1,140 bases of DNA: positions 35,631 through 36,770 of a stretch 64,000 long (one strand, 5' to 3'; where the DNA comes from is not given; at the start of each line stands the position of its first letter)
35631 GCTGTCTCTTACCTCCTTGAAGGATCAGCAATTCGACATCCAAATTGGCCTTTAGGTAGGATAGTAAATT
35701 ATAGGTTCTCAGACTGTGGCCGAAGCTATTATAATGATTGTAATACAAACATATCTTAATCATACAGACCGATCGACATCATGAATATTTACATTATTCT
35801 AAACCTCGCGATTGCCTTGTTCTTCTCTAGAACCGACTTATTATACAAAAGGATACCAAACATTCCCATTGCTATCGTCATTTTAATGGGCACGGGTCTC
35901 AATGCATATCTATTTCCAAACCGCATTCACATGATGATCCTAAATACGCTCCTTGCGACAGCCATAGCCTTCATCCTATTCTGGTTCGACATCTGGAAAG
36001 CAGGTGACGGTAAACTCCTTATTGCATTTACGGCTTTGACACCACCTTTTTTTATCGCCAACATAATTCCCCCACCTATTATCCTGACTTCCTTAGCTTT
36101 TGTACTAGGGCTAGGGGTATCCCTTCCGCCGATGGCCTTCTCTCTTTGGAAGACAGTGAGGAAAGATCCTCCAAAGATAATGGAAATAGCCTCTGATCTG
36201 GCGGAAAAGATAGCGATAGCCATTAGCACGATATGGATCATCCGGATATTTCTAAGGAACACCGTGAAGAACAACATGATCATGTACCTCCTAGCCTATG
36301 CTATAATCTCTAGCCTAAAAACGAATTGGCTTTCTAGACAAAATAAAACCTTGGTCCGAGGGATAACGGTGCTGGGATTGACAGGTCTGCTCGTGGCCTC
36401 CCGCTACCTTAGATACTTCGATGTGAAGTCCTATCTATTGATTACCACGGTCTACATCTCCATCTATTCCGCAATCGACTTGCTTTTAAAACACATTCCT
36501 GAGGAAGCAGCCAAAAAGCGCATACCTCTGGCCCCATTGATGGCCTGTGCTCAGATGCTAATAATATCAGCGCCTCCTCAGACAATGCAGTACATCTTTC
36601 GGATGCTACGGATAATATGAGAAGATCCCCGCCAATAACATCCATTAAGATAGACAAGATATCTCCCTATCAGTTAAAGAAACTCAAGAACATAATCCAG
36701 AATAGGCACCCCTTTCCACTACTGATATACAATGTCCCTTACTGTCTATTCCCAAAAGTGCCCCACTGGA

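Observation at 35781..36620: A24 prepilin-peptidase-like protease embedded in the rSAM cluster: candidate leader peptidase for the FLxDESG leaders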

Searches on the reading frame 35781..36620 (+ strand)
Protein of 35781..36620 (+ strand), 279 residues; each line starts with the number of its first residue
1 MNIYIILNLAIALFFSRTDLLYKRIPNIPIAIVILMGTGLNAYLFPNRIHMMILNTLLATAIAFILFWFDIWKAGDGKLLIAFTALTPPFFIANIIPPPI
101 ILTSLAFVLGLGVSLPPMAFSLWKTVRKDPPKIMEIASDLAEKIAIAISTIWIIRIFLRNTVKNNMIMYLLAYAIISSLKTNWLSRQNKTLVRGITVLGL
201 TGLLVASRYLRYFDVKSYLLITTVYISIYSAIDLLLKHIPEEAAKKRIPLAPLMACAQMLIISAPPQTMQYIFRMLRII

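Call 3: search_protein_families(library=pfam, proteins=[window:35781-36620:+], max_evalue=0.01)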
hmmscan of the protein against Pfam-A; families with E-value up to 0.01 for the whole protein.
window:35781-36620:+ (279 aa): 1 family
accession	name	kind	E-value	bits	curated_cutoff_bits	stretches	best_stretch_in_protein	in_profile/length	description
PF01478.23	Peptidase_A24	-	6.9e-06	26.9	26.5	1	7-113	2-102/104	Type IV leader peptidase family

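Call 4: search_protein_families(library=ncbifam, proteins=[window:35781-36620:+], max_evalue=0.01)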
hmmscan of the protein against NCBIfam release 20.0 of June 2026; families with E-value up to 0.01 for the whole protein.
window:35781-36620:+ (279 aa): 0 families

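Call 8: find_homologous_proteins(query=window:35781-36620:+, max_evalue=0.001)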
Query window:35781-36620:+ (279 aa): 2 proteins with E <= 0.001 among 3365 candidates.
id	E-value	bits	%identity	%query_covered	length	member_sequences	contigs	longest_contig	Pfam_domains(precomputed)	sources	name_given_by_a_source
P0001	6.0e-171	585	100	100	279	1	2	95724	PF01478.24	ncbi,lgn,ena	-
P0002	1.3e-141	489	83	100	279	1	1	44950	-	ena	-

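Call 13: find_encoding_contigs(protein=P0001, flank=10000, max_places=4)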
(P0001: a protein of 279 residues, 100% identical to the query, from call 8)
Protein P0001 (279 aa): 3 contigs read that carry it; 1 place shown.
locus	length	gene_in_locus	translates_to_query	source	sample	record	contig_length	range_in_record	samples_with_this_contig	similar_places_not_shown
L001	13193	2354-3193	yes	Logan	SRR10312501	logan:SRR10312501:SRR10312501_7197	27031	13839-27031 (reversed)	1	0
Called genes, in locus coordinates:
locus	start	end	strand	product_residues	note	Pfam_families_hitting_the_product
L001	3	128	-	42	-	?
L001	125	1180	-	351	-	PF04055:Radical_SAM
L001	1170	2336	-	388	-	-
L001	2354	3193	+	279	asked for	PF01478:Peptidase_A24 (weak)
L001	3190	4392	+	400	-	PF04055:Radical_SAM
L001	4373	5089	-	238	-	-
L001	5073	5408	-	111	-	-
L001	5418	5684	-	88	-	-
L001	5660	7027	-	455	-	PF13353:Fer4_12, PF04055:Radical_SAM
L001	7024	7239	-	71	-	-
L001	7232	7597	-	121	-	PF27806:HxsD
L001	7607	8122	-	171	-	PF04519:Bactofilin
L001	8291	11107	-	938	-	PF00005:ABC_tran (faint), PF02463:SMC_N (faint), PF13175:AAA_15 (faint), PF13191:AAA_16 (faint), PF13481:AAA_25 (faint), PF13555:AAA_29 (faint), PF17760:UvrA_inter, PF17755:UvrA_DNA-bind, +2 more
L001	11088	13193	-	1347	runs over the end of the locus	PF03332:PMM (weak), PF01933:CofD (weak)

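Call 14: find_encoding_contigs(protein=P0002, flank=10000, max_places=4)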
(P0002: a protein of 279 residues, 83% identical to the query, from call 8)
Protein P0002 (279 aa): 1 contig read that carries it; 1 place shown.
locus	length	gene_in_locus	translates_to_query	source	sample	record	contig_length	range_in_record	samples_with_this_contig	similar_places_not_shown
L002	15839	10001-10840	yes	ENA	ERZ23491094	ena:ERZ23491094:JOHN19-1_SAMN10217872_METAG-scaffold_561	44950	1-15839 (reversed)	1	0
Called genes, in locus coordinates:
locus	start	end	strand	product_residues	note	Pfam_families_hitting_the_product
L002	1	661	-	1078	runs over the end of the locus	PF25596:CPSase_L_D1, PF02786:CPSase_L_D2, PF07478:Dala_Dala_lig_C, PF02787:CPSase_L_D3, PF25596:CPSase_L_D1, PF02222:ATP-grasp, PF02786:CPSase_L_D2, PF02142:MGS, +8 more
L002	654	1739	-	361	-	PF00988:CPSase_sm_chain, PF00117:GATase, PF07722:Peptidase_C26 (weak)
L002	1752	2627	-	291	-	PF00701:DHDPS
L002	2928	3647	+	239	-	PF10096:DUF2334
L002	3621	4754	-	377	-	-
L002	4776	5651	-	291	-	PF04055:Radical_SAM (weak)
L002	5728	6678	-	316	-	-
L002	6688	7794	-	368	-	PF00155:Aminotran_1_2, PF01041:DegT_DnrJ_EryC1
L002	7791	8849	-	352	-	PF04055:Radical_SAM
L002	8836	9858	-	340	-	-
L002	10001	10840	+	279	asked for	-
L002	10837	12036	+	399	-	PF04055:Radical_SAM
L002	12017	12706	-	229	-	-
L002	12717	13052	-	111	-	-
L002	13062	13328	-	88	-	-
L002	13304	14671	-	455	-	PF13353:Fer4_12, PF04055:Radical_SAM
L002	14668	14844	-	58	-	-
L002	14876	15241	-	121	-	PF27806:HxsD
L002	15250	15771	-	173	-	PF04519:Bactofilin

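Call 18: search_solved_structures(query=window:35781-36620:+, max_evalue=10, show_alignments=2)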
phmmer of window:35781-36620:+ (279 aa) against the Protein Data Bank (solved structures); distinct sequences matched with E-value up to 10: 0.

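Call 19: search_protein_families(library=padloc, proteins=[window:35781-36620:+], max_evalue=0.01)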
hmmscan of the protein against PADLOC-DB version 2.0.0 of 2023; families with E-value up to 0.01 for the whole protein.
window:35781-36620:+ (279 aa): 0 families

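Call 20: search_protein_representatives(protein=window:35781-36620:+)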
Query: 279 residues. Proteins with E-value up to 0.001 (for the whole library): 17; up to 1e-10: 3; up to 1e-30: 2. The best 17 are listed.
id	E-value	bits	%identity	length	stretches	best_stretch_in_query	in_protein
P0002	4.3e-142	488.7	83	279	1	1-279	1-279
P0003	1.7e-50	188.5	38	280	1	5-272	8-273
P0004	9.2e-12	61.5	29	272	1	12-274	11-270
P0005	7.4e-08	48.7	27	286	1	5-276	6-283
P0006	1.6e-07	47.5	27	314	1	39-248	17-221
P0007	6.7e-07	45.5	30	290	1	6-272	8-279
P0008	7.5e-07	45.4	29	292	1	11-258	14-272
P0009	8.0e-07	45.3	28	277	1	16-276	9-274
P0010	7.1e-06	42.2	35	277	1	70-247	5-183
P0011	1.9e-05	40.7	25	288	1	2-260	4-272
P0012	3.2e-05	40.0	28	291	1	3-257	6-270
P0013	6.1e-05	39.1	28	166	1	120-277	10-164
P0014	9.2e-05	38.5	28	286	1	7-259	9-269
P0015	1.4e-04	37.9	38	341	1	9-96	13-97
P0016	2.7e-04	37.0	28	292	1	2-255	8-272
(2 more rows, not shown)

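Call 22: find_related_loci(query=A2, collection=genome_contigs, flank=10000)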
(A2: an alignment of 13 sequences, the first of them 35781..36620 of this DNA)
Query A2 (279 aa) in genome_contigs; peptide patterns used: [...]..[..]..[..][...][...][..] (x = any residue, [..] = any of these).
231 stretches matched a pattern; 73 encode a relative of the query (tblastn E <= 1e-3); 73 distinct loci.
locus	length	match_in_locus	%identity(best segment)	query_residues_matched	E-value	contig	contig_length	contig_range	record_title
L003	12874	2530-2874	33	16-135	2e-11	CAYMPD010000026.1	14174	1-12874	MAG TPA_asm: uncultured archaeon isolate binchicken_co17_215 genome assembly, contig: NODE_9878_length_14174_cov_5.93491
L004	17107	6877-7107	36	9-88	3e-9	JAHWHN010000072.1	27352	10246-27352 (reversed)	MAG: Candidatus Woesearchaeota archaeon isolate MP5_1_678 k127_24138082, whole genome shotgun sequence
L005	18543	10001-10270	36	9-88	3e-9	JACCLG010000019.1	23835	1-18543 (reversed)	MAG: Candidatus Micrarchaeota archaeon isolate Sv174 k141_3813739, whole genome shotgun sequence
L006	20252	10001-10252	37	9-95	1e-8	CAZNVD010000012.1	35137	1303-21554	MAG TPA_asm: uncultured Methanosarcinales archaeon isolate SRP178908_co2_210 genome assembly, contig: NODE_331_length_35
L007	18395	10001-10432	29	47-185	2e-8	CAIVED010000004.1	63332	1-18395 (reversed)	uncultured archaeon isolate AlinenSediments_bin-0934 genome assembly, contig: bin-0934:04/44, whole genome shotgun seque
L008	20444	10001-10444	28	1-145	1e-7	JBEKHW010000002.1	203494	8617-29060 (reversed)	MAG: Candidatus Omnitrophota bacterium isolate SPRUCE 286 SPRUCE_286_2, whole genome shotgun sequence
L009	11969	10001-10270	36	9-88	2e-7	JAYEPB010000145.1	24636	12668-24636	MAG: Nanoarchaeota archaeon isolate MAG014 MAG014_145, whole genome shotgun sequence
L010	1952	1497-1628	52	48-88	2e-7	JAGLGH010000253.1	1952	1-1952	MAG: Nanoarchaeota archaeon isolate RS_10_27 ROV157_10.bin.27.fa_253, whole genome shotgun sequence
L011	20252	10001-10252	36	16-88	2e-7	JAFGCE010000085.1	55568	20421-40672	MAG: Candidatus Woesearchaeota archaeon isolate Zod_Metabat.1084 k87_14924836, whole genome shotgun sequence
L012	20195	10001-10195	41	20-88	3e-7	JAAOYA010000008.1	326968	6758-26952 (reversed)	Candidatus Woesearchaeota archaeon isolate DPANNHV_H1.bin.22 k83_1106585, whole genome shotgun sequence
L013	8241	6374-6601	37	16-88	3e-7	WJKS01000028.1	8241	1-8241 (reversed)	MAG: Candidatus Aenigmatarchaeota archaeon isolate Bin_042 k141_1252180, whole genome shotgun sequence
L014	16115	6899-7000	62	55-88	5e-7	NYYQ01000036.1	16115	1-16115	MAG: Candidatus Woesearchaeota archaeon isolate ARS74 MHASMcontig_607708, whole genome shotgun sequence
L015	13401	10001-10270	33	1-94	7e-7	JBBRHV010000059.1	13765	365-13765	MAG: Candidatus Omnitrophota bacterium isolate Co_metawrap_2736 Cmw_2736_k141_1217188_length_13765_cov_11.0000, whole ge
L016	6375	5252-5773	29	9-165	1e-6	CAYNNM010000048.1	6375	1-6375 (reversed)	MAG TPA_asm: uncultured Methanosarcinales archaeon isolate SRP257756_co1_20 genome assembly, contig: NODE_11407_length_6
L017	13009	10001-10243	38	11-88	9e-7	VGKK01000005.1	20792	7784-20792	MAG: Candidatus Omnitrophota bacterium isolate M_DeepCast_400m_m2_183 M_DeepCast_400m_m2_183_Ga0194112_10003849, whole g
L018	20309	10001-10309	29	18-116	1e-6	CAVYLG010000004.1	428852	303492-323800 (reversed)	MAG: Candidatus Omnitrophota bacterium isolate MFD01476.bin.2.120 genome assembly, contig: contig_28232, whole genome sh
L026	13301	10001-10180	35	39-98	5e-6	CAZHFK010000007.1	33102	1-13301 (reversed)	MAG TPA_asm: uncultured Gammaproteobacteria bacterium isolate SRP141376_co1_395 genome assembly, contig: NODE_3093_lengt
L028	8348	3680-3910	35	16-88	7e-6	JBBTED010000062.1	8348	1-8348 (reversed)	MAG: Candidatus Firestonebacteria bacterium isolate H52-bin162_1 H52_bin162_1_000000000062, whole genome shotgun sequenc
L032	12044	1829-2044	34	39-111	9e-6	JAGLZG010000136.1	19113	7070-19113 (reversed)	MAG: Nanoarchaeota archaeon isolate RS_13_58 ZL320.bin.58.fa_136, whole genome shotgun sequence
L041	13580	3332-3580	34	16-88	3e-5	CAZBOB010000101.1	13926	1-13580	MAG TPA_asm: uncultured Desulfobacteraceae bacterium isolate binchicken_co34_357 genome assembly, contig: NODE_7367_leng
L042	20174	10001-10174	38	42-98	3e-5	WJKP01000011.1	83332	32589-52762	MAG: Candidatus Buchananbacteria bacterium isolate Bin_492 k141_611569, whole genome shotgun sequence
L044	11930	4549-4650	56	55-88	4e-5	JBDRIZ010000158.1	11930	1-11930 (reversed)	MAG: Candidatus Woesearchaeota archaeon isolate MEGAHIT-group-1.614 k141_422858, whole genome shotgun sequence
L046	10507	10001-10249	36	16-88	5e-5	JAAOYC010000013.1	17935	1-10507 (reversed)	Candidatus Woesearchaeota archaeon isolate DPANNHV_H2.bin.19 k83_483780, whole genome shotgun sequence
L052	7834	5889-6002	45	51-88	8e-5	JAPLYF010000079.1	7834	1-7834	MAG: Candidatus Parcubacteria bacterium isolate LacPavin_0920_SED4_MAG_37_11 LacPavin_0920_SED4_scaffold_2358753, whole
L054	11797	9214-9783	23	9-187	1e-4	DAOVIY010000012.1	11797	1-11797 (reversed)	MAG TPA_asm: bacterium isolate CSMAG_1379 CSMAG_1379_k141_2487628_length_11797_cov_14.0000, whole genome shotgun sequenc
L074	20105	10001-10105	46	54-88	6e-4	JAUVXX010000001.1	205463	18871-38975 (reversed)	MAG: bacterium isolate CSMAG_1227 CSMAG_1227_k141_1278190_length_205463_cov_12.0544, whole genome shotgun sequence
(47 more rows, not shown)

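Call 31: search_protein_families(library=ncbifam, proteins=[L011:9947-11128:+, L012:9890-11059:+, L006:9965-10990:+, L007:9839-10903:+, L041:3260-4372:+, L008:9851-10873:+, L018:9953-10840:+, L011:13145-13528:+, L032:4873-5208:+, L008:13069-13353:-], max_evalue=0.01)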
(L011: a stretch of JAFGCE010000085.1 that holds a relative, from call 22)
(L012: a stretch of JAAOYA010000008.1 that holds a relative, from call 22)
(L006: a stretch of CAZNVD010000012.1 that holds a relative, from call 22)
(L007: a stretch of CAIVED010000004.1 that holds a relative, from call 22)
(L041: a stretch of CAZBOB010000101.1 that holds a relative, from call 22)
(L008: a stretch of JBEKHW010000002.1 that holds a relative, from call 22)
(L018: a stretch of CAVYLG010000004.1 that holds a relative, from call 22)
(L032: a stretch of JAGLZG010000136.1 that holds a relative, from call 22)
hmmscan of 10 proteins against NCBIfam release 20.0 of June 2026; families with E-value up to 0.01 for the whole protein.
L011:9947-11128:+ (393 aa): 0 families

L012:9890-11059:+ (389 aa): 0 families

L006:9965-10990:+ (341 aa): 0 families

L007:9839-10903:+ (354 aa): 0 families

L041:3260-4372:+ (370 aa): 0 families

L008:9851-10873:+ (340 aa): 0 families

L018:9953-10840:+ (295 aa): 0 families

L011:13145-13528:+ (127 aa): 2 families
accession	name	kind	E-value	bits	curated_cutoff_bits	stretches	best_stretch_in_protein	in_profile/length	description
NF038309.1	HisXaaSer_A3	equivalog_domain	5.4e-08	32.5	65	1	9-48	3-42/81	His-Xaa-Ser repeat protein HxsA3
NF038313.3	HisXaaSer_A4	exception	9.4e-05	23.2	55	1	97-125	55-84/93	His-Xaa-Ser repeat protein HxsA4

L032:4873-5208:+ (111 aa): 2 families
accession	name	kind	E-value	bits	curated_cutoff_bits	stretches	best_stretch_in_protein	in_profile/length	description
NF038313.3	HisXaaSer_A4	exception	3.1e-08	34.4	55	1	4-109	2-91/93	His-Xaa-Ser repeat protein HxsA4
NF038309.1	HisXaaSer_A3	equivalog_domain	8e-06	25.6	65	1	4-63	2-59/81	His-Xaa-Ser repeat protein HxsA3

L008:13069-13353:- (94 aa): 1 family
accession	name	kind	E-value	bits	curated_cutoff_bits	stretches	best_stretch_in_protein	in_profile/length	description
NF038309.1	HisXaaSer_A3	equivalog_domain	2e-12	46.7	65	1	9-93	1-81/81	His-Xaa-Ser repeat protein HxsA3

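Call 32: search_protein_families(library=pfam, proteins=[L011:9947-11128:+, L012:9890-11059:+, L006:9965-10990:+, L007:9839-10903:+, L041:3260-4372:+, L008:9851-10873:+, L018:9953-10840:+, L011:13145-13528:+, L032:4873-5208:+, L008:13069-13353:-], max_evalue=0.01)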
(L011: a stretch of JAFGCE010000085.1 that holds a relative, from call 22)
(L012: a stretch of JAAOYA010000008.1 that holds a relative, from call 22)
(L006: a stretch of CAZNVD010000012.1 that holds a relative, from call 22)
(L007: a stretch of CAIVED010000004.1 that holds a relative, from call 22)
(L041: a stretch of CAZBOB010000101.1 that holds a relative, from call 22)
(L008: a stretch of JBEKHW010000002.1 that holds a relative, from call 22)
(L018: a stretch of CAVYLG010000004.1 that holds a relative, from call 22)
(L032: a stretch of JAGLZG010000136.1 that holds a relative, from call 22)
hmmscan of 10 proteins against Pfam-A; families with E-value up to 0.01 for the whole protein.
L011:9947-11128:+ (393 aa): 2 families
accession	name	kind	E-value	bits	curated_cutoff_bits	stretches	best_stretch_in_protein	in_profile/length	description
PF06819.16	Arc_PepC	-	1.3e-05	25.8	23.4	1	261-352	10-97/110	Archaeal Peptidase A24 C-terminal Domain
PF01478.23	Peptidase_A24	-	0.00059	20.7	26.5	1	13-130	5-102/104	Type IV leader peptidase family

L012:9890-11059:+ (389 aa): 2 families
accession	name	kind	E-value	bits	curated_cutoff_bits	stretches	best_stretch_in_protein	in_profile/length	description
PF06819.16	Arc_PepC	-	2.7e-05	24.8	23.4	1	249-345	10-98/110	Archaeal Peptidase A24 C-terminal Domain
PF01478.23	Peptidase_A24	-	0.002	19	26.5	1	13-130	4-102/104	Type IV leader peptidase family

L006:9965-10990:+ (341 aa): 1 family
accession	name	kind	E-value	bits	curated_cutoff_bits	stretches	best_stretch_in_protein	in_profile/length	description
PF01478.23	Peptidase_A24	-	1.9e-06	28.7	26.5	1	15-93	6-88/104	Type IV leader peptidase family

L007:9839-10903:+ (354 aa): 2 families
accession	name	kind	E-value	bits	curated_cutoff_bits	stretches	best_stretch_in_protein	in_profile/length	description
PF01478.23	Peptidase_A24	-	2.7e-05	25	26.5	1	11-108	4-89/104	Type IV leader peptidase family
PF06819.16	Arc_PepC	-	0.0022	18.6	23.4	0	237-275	4-42/110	Archaeal Peptidase A24 C-terminal Domain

L041:3260-4372:+ (370 aa): 2 families
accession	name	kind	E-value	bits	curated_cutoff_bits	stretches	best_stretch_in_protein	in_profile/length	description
PF01478.23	Peptidase_A24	-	2.7e-05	25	26.5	1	17-121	3-89/104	Type IV leader peptidase family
PF06819.16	Arc_PepC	-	0.00066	20.3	23.4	0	240-327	3-102/110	Archaeal Peptidase A24 C-terminal Domain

L008:9851-10873:+ (340 aa): 1 family
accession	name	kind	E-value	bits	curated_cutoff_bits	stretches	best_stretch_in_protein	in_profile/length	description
PF01478.23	Peptidase_A24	-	4.1e-11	43.7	26.5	1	58-168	3-98/104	Type IV leader peptidase family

L018:9953-10840:+ (295 aa): 1 family
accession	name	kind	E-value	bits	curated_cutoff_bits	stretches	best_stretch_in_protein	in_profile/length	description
PF01478.23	Peptidase_A24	-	2.2e-08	34.9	26.5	1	7-117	3-103/104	Type IV leader peptidase family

L011:13145-13528:+ (127 aa): 0 families

L032:4873-5208:+ (111 aa): 0 families

L008:13069-13353:- (94 aa): 0 families

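Call 48: predict_structure(alignment_id=A2)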
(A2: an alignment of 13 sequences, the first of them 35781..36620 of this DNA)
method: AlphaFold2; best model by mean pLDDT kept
length: 279 residues; sequences in the alignment: 13
mean_pLDDT: 78.3   pTM: 0.67
mean pLDDT of the five models: 78.3, 76.7, 75.6, 75.6, 73.0
residues with pLDDT >= 90: 39; 70-90: 182; 50-70: 56; < 50: 2
segments of 3 or more residues with pLDDT < 50: none
pLDDT, mean of each block of 10 residues (from residue 1): 86 87 84 92 90 89 88 86 87 68 85 82 81 79 78 73 67 69 71 79 71 70 76 74 69 88 67 55
secondary structure, 60 per line:
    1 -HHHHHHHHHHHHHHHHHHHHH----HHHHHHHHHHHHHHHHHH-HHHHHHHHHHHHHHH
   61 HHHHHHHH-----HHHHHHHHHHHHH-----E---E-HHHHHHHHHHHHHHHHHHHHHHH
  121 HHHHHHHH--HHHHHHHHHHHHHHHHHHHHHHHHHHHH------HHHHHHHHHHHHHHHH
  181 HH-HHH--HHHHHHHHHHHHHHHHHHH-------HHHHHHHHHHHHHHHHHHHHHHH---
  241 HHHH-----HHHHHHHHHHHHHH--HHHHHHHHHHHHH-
elements in order: H2-22 H27-44 H46-68 H74-86 H98-128 H131-158 H165-182 H189-207 H215-237 H241-244 H250-263 H266-278
